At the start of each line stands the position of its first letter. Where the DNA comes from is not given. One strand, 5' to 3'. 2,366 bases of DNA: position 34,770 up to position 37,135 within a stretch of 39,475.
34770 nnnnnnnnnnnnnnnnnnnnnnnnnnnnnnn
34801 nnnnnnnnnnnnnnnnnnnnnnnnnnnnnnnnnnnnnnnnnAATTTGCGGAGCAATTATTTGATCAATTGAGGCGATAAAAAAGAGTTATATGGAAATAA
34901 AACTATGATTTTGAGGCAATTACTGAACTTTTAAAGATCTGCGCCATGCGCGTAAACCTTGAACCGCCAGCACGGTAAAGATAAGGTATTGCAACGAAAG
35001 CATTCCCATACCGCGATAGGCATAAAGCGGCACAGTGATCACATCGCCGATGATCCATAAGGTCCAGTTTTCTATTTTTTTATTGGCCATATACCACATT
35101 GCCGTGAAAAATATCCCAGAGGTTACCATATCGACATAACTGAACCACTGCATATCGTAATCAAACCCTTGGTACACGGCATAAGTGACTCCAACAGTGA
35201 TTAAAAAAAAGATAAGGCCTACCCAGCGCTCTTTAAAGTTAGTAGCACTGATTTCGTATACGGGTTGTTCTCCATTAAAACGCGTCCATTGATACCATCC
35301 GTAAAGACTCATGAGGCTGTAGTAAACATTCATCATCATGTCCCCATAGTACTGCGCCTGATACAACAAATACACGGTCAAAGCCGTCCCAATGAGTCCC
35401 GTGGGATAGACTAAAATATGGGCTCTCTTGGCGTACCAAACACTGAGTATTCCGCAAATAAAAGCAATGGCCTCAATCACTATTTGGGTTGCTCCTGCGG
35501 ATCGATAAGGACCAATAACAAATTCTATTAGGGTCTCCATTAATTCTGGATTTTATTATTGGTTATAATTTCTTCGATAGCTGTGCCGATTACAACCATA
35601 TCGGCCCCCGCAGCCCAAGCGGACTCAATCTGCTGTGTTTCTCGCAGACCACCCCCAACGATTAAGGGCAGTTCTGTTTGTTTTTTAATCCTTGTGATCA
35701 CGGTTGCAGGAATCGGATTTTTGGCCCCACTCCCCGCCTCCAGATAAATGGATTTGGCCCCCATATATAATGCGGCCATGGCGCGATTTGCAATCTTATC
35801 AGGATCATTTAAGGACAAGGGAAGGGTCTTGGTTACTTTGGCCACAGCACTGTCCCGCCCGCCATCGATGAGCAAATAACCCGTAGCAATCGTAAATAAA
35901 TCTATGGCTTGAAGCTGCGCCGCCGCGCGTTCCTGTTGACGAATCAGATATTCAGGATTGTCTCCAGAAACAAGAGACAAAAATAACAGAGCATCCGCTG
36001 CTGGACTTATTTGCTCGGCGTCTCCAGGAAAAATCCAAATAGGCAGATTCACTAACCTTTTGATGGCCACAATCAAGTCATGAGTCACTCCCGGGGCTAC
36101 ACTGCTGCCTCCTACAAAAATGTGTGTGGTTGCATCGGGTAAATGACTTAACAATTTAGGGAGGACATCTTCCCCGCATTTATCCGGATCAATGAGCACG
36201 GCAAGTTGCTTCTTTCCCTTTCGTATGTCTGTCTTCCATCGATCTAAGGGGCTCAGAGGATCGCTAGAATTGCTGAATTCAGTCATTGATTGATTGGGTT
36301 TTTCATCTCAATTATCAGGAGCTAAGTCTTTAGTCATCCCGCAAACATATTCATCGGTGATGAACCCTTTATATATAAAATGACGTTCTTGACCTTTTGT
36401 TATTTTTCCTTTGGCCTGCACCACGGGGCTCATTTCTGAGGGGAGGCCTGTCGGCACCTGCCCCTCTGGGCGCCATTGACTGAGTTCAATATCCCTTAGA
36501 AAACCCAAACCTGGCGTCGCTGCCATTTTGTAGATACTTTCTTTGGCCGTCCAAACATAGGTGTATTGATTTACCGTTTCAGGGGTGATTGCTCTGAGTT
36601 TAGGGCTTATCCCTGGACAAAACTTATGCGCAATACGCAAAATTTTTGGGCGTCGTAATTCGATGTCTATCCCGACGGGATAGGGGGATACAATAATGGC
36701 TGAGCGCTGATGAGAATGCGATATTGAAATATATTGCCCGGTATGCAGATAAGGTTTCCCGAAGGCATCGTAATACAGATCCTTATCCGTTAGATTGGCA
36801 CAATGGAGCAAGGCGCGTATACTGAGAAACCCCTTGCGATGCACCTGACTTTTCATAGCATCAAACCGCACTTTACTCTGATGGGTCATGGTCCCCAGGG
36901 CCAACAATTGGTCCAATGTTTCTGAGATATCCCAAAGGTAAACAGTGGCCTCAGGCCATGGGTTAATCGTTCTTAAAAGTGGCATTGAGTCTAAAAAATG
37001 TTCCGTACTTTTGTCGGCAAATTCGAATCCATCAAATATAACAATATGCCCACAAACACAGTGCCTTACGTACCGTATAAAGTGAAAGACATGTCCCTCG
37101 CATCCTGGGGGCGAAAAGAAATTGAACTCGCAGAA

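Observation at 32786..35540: pnuC / RNK-only kinase / DUF4301 module: candidate undescribed nucleotidyltransferase step in riboside-vitamin salvage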

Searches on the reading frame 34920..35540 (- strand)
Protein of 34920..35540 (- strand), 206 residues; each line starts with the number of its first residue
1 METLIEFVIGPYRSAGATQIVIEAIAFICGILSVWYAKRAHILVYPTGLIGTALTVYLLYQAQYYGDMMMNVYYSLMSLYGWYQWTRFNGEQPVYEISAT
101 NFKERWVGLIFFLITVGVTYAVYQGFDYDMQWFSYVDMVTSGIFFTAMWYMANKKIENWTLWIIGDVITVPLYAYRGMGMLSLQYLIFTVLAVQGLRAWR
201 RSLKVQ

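Call 3: search_protein_families(library=pfam, proteins=[window:34920-35540:-], max_evalue=0.01)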
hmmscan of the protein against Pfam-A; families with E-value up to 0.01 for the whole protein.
window:34920-35540:- (206 aa): 2 families
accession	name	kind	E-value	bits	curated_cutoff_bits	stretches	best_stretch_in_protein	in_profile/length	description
PF04973.17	NMN_transporter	-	1.8e-49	168.5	27.3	1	21-201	2-175/175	Nicotinamide mononucleotide transporter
PF20139.4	DUF6529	-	0.0015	18.6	23.3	1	98-172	73-152/171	Family of unknown function (DUF6529)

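Call 4: search_protein_families(library=ncbifam, proteins=[window:34920-35540:-], max_evalue=0.01)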
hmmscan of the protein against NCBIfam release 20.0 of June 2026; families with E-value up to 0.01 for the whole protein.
window:34920-35540:- (206 aa): 2 families
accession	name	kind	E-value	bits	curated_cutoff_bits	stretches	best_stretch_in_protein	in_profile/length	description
TIGR01528.1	NMN_trans_PnuC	equivalog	1.1e-26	93.9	42.45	1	21-204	3-186/187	nicotinamide riboside transporter PnuC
NF011926.0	PRK15397.1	subfamily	1.4e-25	90.6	335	2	14-94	17-97/239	nicotinamide riboside transporter PnuC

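Call 20: search_solved_structures(query=window:34920-35540:-, max_evalue=1, show_alignments=2)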
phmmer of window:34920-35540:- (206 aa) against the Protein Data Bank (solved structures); distinct sequences matched with E-value up to 1: 1.
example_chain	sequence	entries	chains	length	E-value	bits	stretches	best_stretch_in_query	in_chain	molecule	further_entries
4qtn_A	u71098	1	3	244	2.2e-07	34.1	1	23-201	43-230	Nicotinamide riboside transporter PnuC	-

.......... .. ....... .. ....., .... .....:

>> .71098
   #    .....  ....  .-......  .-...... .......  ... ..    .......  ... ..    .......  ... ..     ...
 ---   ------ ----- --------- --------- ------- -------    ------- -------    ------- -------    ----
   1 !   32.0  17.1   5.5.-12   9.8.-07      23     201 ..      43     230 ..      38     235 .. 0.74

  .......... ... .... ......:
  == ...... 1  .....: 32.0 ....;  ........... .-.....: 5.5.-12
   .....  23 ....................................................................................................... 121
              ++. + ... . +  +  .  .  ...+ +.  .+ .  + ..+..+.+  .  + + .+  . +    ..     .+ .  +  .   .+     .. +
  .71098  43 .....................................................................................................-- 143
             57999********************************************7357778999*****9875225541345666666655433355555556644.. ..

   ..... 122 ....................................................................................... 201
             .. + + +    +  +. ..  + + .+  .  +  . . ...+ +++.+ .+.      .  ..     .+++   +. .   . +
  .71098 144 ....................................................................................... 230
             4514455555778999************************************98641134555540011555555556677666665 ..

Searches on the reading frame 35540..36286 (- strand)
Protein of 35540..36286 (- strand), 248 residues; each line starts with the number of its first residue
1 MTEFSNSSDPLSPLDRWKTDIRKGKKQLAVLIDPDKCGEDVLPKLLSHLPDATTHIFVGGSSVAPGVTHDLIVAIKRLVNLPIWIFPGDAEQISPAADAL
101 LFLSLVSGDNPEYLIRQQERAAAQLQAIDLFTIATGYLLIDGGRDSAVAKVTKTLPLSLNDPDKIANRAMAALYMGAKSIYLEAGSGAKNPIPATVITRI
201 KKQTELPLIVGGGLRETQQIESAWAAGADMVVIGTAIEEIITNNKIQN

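Call 3: search_protein_families(library=pfam, proteins=[window:35540-36286:-], max_evalue=0.01)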
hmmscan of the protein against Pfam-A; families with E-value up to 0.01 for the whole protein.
window:35540-36286:- (248 aa): 9 families
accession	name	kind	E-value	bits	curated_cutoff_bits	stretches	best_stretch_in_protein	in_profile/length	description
PF01884.23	PcrB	-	3e-33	115.6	23.9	1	28-241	8-215/226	PcrB family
PF00977.27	His_biosynth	-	1.1e-08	35.3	23.6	1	178-237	44-105/228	Histidine biosynthesis protein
PF00290.26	Trp_syntA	-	1.1e-05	25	27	1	194-244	187-236/259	Tryptophan synthase alpha chain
PF03060.21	NMO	-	0.00017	21.5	28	1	195-237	183-225/331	Nitronate monooxygenase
PF05690.20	ThiG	-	0.00061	19.6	23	1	185-239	158-209/247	Thiazole biosynthesis protein ThiG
PF00478.31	IMPDH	-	0.001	18.6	25.6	1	197-237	199-239/345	IMP dehydrogenase / GMP reductase domain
PF04309.18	G3P_antiterm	-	0.0014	18.5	27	1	194-232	128-166/173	Glycerol-3-phosphate responsive antiterminator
PF01070.24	FMN_dh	-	0.002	17.6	24.9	1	190-236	256-304/350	FMN-dependent dehydrogenase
PF02581.23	TMP-TENI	-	0.0032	17.3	27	1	170-237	114-180/180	Thiamine monophosphate synthase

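Call 4: search_protein_families(library=ncbifam, proteins=[window:35540-36286:-], max_evalue=0.01)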
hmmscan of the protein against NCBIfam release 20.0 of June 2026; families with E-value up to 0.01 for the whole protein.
window:35540-36286:- (248 aa): 19 families
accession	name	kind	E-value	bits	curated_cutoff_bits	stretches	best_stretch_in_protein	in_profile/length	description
NF003198.0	PRK04169.1-2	subfamily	1.4e-71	240.5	247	1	19-240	11-232/249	geranylgeranylglyceryl/heptaprenylglyceryl phosphate synthase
TIGR01768.1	GGGP-family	subfamily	1e-43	149.4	113.25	1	30-241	4-215/224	geranylgeranylglyceryl phosphate synthase family protein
TIGR01769.1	GGGP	equivalog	4.5e-43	147.4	161.55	1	31-234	4-205/205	phosphoglycerol geranylgeranyltransferase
NF003202.0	PRK04169.1-6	equivalog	2.5e-38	132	353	1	21-240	21-240/254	phosphoglycerol geranylgeranyltransferase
NF003201.0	PRK04169.1-5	equivalog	1.5e-32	112.7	388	1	27-239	22-230/253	phosphoglycerol geranylgeranyltransferase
NF003197.1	PRK04169.1-1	equivalog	1.2e-08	35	260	1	51-241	30-216/228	heptaprenylglyceryl phosphate synthase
TIGR00007.1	TIGR00007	equivalog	2.3e-07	30.7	228.95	1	176-236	41-103/231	1-(5-phosphoribosyl)-5-[(5-phosphoribosylamino)methylideneamino]imidazole-4-carboxamide isomerase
NF009621.0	PRK13125.1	equivalog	4.5e-07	29.5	234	1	171-247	154-227/244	tryptophan synthase subunit alpha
TIGR00262.1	trpA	equivalog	2.4e-06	26.6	102.35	1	194-244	187-237/256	tryptophan synthase subunit alpha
TIGR00735.1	hisF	equivalog_domain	2.6e-06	26.9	294.55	1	189-236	58-105/254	imidazole glycerol phosphate synthase subunit HisF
TIGR04146.1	GGGPS_Afulg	equivalog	3.1e-06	27.3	320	1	33-239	11-211/221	phosphoglycerol geranylgeranyltransferase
NF003156.0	PRK04128.1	equivalog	7.2e-06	26.1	285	1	192-246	60-114/231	1-(5-phosphoribosyl)-5-((5-phosphoribosylamino)methylideneamino)imidazole-4-carboxamide isomerase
TIGR03572.1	WbuZ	equivalog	1.2e-05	24.8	299.7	1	191-237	60-106/232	glycosyl amidation-associated protein WbuZ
NF038364.1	AglZ_HisF2_fam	equivalog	1.7e-05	24.3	310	1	189-238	57-106/248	AglZ/HisF2 family acetamidino modification protein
NF010112.0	PRK13585.1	equivalog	3.9e-05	23.3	243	1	159-236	30-106/241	1-(5-phosphoribosyl)-5-[(5-phosphoribosylamino)methylideneamino]imidazole-4-carboxamide isomerase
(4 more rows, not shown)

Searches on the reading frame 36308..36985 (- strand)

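Call 3: search_protein_families(library=pfam, proteins=[window:36308-36985:-], max_evalue=0.01)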
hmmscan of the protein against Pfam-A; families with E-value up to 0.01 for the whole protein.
window:36308-36985:- (225 aa): 1 family
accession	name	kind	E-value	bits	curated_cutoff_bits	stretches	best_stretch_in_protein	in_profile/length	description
PF01648.25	ACPS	-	7.2e-07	29.7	25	1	103-168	1-73/111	4'-phosphopantetheinyl transferase superfamily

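Call 4: search_protein_families(library=ncbifam, proteins=[window:36308-36985:-], max_evalue=0.01)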
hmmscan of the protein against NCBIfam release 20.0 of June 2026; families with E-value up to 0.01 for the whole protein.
window:36308-36985:- (225 aa): 3 families
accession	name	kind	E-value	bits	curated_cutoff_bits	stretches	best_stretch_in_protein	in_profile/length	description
NF047349.1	4PPT_AusB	equivalog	8.1e-08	31.9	225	1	46-155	38-148/205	aureusimine biosynthesis 4'-phosphopantetheinyl transferase AusB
NF007676.0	PRK10351.1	equivalog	9.2e-07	28.6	174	1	46-153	27-141/195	4'-phosphopantetheinyl transferase AcpT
NF007604.0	PRK10251.1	equivalog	0.007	15.9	169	0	78-157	81-163/209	enterobactin synthase subunit EntD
